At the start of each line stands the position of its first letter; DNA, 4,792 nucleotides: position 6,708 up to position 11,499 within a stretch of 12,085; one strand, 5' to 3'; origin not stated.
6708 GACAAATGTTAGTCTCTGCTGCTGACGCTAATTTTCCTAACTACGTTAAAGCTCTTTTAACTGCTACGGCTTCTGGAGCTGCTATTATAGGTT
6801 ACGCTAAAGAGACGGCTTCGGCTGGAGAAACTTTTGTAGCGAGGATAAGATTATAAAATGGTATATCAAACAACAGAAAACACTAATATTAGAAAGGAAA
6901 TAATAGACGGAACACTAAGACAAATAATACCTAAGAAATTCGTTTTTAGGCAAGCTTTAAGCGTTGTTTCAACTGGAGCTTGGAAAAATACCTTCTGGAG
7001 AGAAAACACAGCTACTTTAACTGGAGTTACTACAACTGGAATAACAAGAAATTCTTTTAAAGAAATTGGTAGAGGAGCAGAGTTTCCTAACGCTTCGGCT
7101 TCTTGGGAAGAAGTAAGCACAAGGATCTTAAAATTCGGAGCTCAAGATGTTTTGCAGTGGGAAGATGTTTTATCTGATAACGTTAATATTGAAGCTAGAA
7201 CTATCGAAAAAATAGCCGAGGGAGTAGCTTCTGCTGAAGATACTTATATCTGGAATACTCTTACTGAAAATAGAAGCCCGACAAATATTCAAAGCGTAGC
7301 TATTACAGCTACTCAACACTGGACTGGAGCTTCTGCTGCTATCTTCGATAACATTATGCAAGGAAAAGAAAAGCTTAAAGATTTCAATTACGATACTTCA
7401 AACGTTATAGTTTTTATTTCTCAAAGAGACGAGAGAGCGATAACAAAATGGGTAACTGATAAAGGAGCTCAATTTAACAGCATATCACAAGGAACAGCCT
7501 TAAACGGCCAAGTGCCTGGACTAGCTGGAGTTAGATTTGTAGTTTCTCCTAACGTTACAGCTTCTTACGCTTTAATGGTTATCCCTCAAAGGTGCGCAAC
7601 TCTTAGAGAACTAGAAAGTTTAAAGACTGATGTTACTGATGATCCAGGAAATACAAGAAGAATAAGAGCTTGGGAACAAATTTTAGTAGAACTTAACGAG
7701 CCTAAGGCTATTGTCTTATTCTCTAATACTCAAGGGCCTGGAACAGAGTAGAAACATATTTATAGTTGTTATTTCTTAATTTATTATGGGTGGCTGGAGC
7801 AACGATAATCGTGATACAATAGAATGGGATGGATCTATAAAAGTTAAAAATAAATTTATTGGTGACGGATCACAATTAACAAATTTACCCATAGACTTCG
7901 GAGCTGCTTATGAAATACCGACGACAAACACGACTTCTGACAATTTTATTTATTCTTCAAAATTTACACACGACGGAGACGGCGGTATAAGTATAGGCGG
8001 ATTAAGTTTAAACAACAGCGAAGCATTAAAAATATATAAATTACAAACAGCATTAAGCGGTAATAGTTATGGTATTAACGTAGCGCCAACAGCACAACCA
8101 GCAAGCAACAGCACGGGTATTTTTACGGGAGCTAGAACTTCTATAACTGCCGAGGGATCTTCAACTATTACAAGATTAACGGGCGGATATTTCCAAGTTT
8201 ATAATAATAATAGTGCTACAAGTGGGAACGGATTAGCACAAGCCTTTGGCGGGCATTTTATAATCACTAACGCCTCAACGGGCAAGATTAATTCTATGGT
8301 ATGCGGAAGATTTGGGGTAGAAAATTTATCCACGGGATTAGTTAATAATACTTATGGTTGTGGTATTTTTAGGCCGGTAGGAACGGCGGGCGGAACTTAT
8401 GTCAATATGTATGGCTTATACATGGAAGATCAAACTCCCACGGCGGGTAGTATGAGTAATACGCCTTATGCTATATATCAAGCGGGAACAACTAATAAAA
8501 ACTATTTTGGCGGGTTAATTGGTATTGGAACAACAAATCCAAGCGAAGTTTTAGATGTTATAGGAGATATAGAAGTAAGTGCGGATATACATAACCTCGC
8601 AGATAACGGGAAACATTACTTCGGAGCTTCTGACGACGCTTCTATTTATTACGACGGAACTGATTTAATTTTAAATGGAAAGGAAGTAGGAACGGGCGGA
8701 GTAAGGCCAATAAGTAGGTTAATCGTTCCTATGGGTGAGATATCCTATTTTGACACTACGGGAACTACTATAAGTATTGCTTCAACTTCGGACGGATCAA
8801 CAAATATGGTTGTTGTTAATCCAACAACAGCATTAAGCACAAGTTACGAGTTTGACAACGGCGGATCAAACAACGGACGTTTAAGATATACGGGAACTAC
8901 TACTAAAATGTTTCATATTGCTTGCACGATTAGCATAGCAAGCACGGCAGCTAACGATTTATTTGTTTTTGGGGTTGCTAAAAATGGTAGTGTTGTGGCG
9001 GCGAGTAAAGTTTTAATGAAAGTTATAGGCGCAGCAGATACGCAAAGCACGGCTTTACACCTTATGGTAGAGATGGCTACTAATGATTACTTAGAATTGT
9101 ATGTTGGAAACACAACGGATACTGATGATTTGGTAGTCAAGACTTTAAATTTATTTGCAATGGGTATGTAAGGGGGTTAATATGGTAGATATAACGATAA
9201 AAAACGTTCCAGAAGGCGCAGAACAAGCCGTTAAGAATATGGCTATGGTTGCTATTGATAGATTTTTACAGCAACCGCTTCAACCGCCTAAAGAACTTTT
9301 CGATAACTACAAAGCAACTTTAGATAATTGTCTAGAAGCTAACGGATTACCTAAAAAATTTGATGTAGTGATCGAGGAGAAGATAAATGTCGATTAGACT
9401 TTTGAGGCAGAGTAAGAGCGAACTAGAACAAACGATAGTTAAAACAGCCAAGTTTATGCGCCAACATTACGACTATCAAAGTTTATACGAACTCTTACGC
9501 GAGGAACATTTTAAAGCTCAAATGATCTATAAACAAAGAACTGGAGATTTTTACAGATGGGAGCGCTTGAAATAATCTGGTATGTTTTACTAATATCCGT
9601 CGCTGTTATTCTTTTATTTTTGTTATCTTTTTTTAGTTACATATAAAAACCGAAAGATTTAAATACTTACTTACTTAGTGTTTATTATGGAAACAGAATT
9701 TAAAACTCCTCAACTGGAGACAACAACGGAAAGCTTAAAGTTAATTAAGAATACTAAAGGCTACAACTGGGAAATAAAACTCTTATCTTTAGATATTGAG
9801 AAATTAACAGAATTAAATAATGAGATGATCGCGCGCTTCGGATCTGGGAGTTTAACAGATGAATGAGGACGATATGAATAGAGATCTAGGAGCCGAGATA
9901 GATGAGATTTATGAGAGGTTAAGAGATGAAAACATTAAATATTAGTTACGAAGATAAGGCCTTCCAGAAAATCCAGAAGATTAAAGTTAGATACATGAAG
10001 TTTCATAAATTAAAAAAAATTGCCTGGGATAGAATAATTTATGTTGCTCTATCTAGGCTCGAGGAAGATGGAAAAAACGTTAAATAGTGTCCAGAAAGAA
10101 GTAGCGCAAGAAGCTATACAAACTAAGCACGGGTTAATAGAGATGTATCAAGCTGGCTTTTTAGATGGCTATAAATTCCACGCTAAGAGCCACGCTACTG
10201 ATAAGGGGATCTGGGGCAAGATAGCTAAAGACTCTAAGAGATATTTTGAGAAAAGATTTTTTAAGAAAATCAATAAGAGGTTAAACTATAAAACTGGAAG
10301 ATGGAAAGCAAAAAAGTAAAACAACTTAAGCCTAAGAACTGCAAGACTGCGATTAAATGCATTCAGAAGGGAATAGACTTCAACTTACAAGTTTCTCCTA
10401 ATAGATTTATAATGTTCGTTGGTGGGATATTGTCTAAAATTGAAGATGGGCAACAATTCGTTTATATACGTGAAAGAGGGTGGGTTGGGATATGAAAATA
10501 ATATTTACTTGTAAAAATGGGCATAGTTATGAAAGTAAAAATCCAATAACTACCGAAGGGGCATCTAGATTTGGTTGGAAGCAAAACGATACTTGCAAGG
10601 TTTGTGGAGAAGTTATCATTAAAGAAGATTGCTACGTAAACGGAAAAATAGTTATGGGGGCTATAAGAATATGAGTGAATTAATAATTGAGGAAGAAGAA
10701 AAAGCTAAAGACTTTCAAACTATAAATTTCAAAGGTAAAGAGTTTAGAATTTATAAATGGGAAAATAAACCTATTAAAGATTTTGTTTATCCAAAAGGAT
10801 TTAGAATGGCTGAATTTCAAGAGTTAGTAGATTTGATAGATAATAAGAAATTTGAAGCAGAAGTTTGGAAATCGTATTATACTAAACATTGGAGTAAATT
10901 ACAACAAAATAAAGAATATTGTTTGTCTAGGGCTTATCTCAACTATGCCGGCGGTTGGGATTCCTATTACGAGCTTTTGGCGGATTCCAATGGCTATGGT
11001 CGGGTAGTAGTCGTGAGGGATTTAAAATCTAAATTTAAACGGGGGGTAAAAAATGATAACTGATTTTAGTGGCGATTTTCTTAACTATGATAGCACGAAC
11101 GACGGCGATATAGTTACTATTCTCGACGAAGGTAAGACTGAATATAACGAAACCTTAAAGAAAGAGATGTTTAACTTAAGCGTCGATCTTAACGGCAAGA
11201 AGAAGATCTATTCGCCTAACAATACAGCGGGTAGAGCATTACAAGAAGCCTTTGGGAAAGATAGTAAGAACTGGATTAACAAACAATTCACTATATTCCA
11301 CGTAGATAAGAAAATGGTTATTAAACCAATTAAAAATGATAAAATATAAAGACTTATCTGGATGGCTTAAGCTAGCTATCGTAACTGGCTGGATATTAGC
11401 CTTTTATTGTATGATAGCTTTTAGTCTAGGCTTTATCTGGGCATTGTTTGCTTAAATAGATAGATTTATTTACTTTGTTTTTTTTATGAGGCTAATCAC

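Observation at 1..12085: Complete ~12-kb genome of a miniature head-tail virus with no recognisable replication, integration or lysis genes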

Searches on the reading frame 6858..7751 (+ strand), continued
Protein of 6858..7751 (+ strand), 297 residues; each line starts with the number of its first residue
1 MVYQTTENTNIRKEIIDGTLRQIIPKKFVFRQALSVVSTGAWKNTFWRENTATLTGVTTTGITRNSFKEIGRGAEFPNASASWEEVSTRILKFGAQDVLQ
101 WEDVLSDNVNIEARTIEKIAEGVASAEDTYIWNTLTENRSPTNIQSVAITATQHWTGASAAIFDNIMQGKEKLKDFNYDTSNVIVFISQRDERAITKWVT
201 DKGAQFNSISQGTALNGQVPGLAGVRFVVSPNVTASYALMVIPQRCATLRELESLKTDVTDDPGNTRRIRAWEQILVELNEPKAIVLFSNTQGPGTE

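Call 97: fold_search(model_id=the predicted structure, library=pdb)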
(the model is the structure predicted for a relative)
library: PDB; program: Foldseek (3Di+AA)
matches with E <= 10: 908; with E <= 0.001: 393
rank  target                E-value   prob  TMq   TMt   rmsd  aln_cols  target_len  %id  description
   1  9fy6_A                7.0e-16  1.00  0.66  0.70   5.4       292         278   15  Single particle cryo-EM reconstruction of Bacillus Methanolicus encapsulin nano compartment (released 2025-06-11)
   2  9fy6_B                2.2e-15  1.00  0.62  0.67   6.5       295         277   14  Single particle cryo-EM reconstruction of Bacillus Methanolicus encapsulin nano compartment (released 2025-06-11)
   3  7mh2_B                2.7e-15  1.00  0.65  0.69   5.3       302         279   17  T4GALA Engineered Protein Nanocage (released 2021-09-29)
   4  9fy6_D                6.3e-15  1.00  0.63  0.73   5.1       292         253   15  Single particle cryo-EM reconstruction of Bacillus Methanolicus encapsulin nano compartment (released 2025-06-11)
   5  9i8e_A                6.7e-15  1.00  0.63  0.67   6.2       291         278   18  Structure of Encapsulin from Dendrosporobacter quercicolus (released 2025-05-21)
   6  8rvj_A                9.7e-15  1.00  0.61  0.69   6.2       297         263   15  Engineered Encapsulin P3P4 (released 2024-02-14)
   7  9b9q_A                1.7e-14  1.00  0.61  0.66   6.6       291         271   15  Cargo-loaded Myxococcus xanthus EncA encapsulin engineered pore mutant with T=3 icosahedral symmetry (released 2024-09-18)
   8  8rvj_D                1.9e-14  1.00  0.65  0.73   4.7       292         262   16  Engineered Encapsulin P3P4 (released 2024-02-14)
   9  7mh2_A                3.3e-14  1.00  0.60  0.64   6.4       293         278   15  T4GALA Engineered Protein Nanocage (released 2021-09-29)
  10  8rvj_C                4.0e-14  1.00  0.62  0.69   6.2       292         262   16  Engineered Encapsulin P3P4 (released 2024-02-14)
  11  6nj8_A                4.8e-14  1.00  0.62  0.66   6.2       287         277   16  Encapsulin iron storage compartment from Quasibacillus thermotolerans (released 2019-08-07)
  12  9fy6_C                5.1e-14  1.00  0.62  0.72   5.3       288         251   14  Single particle cryo-EM reconstruction of Bacillus Methanolicus encapsulin nano compartment (released 2025-06-11)
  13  8rvj_B                6.9e-14  1.00  0.62  0.69   6.1       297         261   15  Engineered Encapsulin P3P4 (released 2024-02-14)
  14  9i8f_A                8.3e-14  1.00  0.63  0.67   6.0       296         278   17  Structure of Encapsulin from Dendrosporobacter quercicolus, mutant N198W (released 2025-05-21)
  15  8v4q_B                8.8e-14  1.00  0.61  0.68   8.1       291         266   13  Myxococcus xanthus EncA 3xHis pore mutant with tetrahedral symmetry (released 2024-05-22)
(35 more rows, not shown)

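Call 99: fold_search(model_id=the predicted structure, library=viral)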
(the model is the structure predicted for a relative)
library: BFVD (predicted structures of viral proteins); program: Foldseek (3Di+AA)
matches with E <= 10: 926; with E <= 0.001: 277
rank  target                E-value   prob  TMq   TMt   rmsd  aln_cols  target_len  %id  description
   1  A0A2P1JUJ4            1.4e-19  1.00  0.74  0.77   4.2       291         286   18  Major capsid protein [Bacillus phage Anath]
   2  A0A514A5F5            2.2e-16  1.00  0.70  0.71   4.4       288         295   14  Major capsid protein [Arthrobacter phage Grekaycon]
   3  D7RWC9                1.0e-15  1.00  0.67  0.57   4.3       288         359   13  (no name in the UniProt tables at hand)
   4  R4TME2                1.2e-15  1.00  0.67  0.71   5.2       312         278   19  Major capsid protein [Halogranum tailed virus 1]
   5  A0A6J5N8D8            1.7e-15  1.00  0.69  0.76   4.7       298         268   13  Phage capsid [uncultured Caudovirales phage]
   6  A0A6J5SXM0            1.8e-15  1.00  0.73  0.78   3.9       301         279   12  Capsid protein [uncultured Caudovirales phage]
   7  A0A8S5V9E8            1.6e-14  1.00  0.57  0.57   8.5       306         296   12  Uncharacterized protein [Siphoviridae sp. ct6rT12]
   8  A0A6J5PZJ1            2.7e-14  1.00  0.59  0.36   5.7       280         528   17  Major_cap_HK97, phage major capsid protein, HK97 family [uncultured Caudovirales phage]
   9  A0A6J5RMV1            3.9e-14  1.00  0.64  0.48   4.6       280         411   18  Major_cap_HK97, phage major capsid protein, HK97 family [uncultured Caudovirales phage]
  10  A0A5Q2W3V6            5.3e-14  1.00  0.70  0.75   3.7       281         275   13  (no name in the UniProt tables at hand)
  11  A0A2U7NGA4            7.2e-14  1.00  0.60  0.55   5.9       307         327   16  Putative capsid protein [Pectobacterium phage vB_PatP_CB5]
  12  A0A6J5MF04            9.3e-14  1.00  0.65  0.72   5.0       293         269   13  Major capsid protein Gp5 [uncultured Caudovirales phage]
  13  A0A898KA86            1.2e-13  1.00  0.65  0.52   4.2       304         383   15  (no name in the UniProt tables at hand)
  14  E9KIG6                1.3e-13  1.00  0.74  0.45   4.5       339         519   10  Minor capsid protein [Pseudomonas phage phiIBB-PF7A]
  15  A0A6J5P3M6            2.6e-13  1.00  0.63  0.49   5.8       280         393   13  Phage capsid [uncultured Caudovirales phage]
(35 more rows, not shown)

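Call 102: search_protein_families(library=pfam, max_evalue=0.05, proteins=[L012:1-546:+, L011:10520-10789:+])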
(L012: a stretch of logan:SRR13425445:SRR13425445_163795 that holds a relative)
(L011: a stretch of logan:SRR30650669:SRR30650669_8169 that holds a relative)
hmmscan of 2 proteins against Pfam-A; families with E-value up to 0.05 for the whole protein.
L012:1-546:+ (181 aa): 0 families

L011:10520-10789:+ (89 aa): 0 families

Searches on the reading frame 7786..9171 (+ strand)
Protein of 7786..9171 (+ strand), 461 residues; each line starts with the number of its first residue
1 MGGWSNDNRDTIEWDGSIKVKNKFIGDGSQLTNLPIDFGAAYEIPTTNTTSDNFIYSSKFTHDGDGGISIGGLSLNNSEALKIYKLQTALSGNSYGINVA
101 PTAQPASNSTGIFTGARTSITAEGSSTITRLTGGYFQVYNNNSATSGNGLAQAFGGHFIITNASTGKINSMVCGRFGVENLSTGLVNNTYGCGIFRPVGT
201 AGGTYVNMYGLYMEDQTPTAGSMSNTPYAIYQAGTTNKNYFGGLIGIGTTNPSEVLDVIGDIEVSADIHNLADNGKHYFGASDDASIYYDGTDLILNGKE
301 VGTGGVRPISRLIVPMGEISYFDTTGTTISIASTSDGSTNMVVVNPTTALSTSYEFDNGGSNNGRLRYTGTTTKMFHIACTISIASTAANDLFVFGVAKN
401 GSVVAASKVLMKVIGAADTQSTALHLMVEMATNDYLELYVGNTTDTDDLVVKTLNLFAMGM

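Call 5: search_protein_families(library=pfam, max_evalue=0.1, proteins=[window:7786-9171:+])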
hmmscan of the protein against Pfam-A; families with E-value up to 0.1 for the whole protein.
window:7786-9171:+ (461 aa): 0 families

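Call 6: search_protein_families(library=phrogs, max_evalue=0.1, proteins=[window:7786-9171:+])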
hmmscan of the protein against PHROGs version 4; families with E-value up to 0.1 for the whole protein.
window:7786-9171:+ (461 aa): 2 families
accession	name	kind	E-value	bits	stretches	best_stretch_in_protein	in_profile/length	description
phrog_16509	-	unknown function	1.1e-07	32.1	1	327-456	268-408/414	-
phrog_24754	-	tail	4.5e-07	31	1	324-458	66-197/202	tail fiber protein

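Call 128: search_solved_structures(query=window:7786-9171:+, max_evalue=1)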
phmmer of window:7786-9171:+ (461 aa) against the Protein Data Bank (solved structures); distinct sequences matched with E-value up to 1: 2.
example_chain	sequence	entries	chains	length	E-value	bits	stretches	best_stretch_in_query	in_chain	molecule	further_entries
4u3m_D7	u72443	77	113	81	0.81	12.2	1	78-137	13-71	40S ribosomal protein S27-A | ES27 | Small ribosomal subunit protein eS27A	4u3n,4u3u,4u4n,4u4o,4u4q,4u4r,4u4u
3j6x_27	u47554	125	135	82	0.84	12.2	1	78-137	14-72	40S ribosomal protein S27 | 40S ribosomal protein rpS27 (S27e) | 40S ribosomal protein S27-A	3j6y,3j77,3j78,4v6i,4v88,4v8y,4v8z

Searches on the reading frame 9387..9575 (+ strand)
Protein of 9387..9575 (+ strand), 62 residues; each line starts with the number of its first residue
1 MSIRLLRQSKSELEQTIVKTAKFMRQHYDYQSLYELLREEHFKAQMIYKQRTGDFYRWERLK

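Call 7: search_protein_families(library=pfam, max_evalue=0.5, proteins=[window:9387-9575:+])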
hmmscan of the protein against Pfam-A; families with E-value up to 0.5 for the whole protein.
window:9387-9575:+ (62 aa): 1 family
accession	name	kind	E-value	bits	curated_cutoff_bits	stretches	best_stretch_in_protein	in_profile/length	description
PF20085.5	TGL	-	0.023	14.4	23.7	1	8-48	17-57/245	Protein-glutamine gamma-glutamyltransferase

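Call 82: search_protein_families(library=phrogs, max_evalue=0.1, proteins=[window:9387-9575:+])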
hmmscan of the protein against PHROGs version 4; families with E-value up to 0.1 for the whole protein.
window:9387-9575:+ (62 aa): 0 families

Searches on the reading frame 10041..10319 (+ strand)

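Call 8: search_protein_families(library=pfam, max_evalue=0.5, proteins=[window:10041-10319:+])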
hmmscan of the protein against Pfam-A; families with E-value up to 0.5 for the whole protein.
window:10041-10319:+ (92 aa): 1 family
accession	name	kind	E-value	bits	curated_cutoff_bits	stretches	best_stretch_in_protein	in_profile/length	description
PF18662.7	HTH_56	-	0.04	14.4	26.2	1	22-84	3-64/111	Cch helix turn helix domain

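Call 82: search_protein_families(library=phrogs, max_evalue=0.1, proteins=[window:10041-10319:+])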
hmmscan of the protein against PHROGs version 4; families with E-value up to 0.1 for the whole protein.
window:10041-10319:+ (92 aa): 0 families

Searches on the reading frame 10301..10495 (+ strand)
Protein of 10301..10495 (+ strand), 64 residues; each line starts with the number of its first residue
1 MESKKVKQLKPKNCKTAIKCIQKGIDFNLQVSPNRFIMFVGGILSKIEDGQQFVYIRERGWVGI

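Call 8: search_protein_families(library=pfam, max_evalue=0.5, proteins=[window:10301-10495:+])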
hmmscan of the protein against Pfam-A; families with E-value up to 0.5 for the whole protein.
window:10301-10495:+ (64 aa): 1 family
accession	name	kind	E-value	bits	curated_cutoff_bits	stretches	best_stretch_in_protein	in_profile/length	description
PF14937.11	DUF4500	-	0.11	13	27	1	23-44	21-42/81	Domain of unknown function (DUF4500)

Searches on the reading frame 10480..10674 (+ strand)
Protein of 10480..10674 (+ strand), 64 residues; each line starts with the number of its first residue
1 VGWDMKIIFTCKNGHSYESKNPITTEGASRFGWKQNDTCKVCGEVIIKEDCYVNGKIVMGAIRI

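Call 8: search_protein_families(library=pfam, max_evalue=0.5, proteins=[window:10480-10674:+])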
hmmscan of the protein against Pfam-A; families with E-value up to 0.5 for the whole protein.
window:10480-10674:+ (64 aa): 1 family
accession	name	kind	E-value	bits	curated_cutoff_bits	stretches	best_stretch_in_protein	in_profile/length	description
PF20173.3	ZnF_RZ-type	-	0.088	12.9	27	0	8-17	11-20/54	RZ type zinc finger domain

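Call 82: search_protein_families(library=phrogs, max_evalue=0.1, proteins=[window:10480-10674:+])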
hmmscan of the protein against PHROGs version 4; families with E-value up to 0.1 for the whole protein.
window:10480-10674:+ (64 aa): 0 families

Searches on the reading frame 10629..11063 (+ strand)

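Call 5: search_protein_families(library=pfam, max_evalue=0.1, proteins=[window:10629-11063:+])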
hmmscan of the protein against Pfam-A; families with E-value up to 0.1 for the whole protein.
window:10629-11063:+ (144 aa): 0 families

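Call 6: search_protein_families(library=phrogs, max_evalue=0.1, proteins=[window:10629-11063:+])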
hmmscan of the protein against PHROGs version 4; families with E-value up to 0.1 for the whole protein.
window:10629-11063:+ (144 aa): 2 families
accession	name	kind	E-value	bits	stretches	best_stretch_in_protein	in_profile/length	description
phrog_21291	-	unknown function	0.027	15.5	0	59-91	16-48/142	-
phrog_2320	-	unknown function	0.053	14.3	0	6-96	93-149/171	-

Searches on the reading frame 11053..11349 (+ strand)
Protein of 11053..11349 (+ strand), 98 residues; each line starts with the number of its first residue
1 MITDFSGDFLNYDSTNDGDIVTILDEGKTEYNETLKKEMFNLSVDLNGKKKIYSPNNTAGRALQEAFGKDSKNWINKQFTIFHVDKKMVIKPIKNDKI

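Call 8: search_protein_families(library=pfam, max_evalue=0.5, proteins=[window:11053-11349:+])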
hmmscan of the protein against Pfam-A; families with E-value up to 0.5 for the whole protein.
window:11053-11349:+ (98 aa): 0 families

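Call 82: search_protein_families(library=phrogs, max_evalue=0.1, proteins=[window:11053-11349:+])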
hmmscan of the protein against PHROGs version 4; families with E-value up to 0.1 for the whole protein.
window:11053-11349:+ (98 aa): 2 families
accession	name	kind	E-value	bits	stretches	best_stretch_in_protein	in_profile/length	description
phrog_11517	-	unknown function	0.0067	17.2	1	43-83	44-84/188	-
phrog_1278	-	DNA, RNA and nucleotide metabolism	0.058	14.4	1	7-76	47-113/119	single strand DNA binding protein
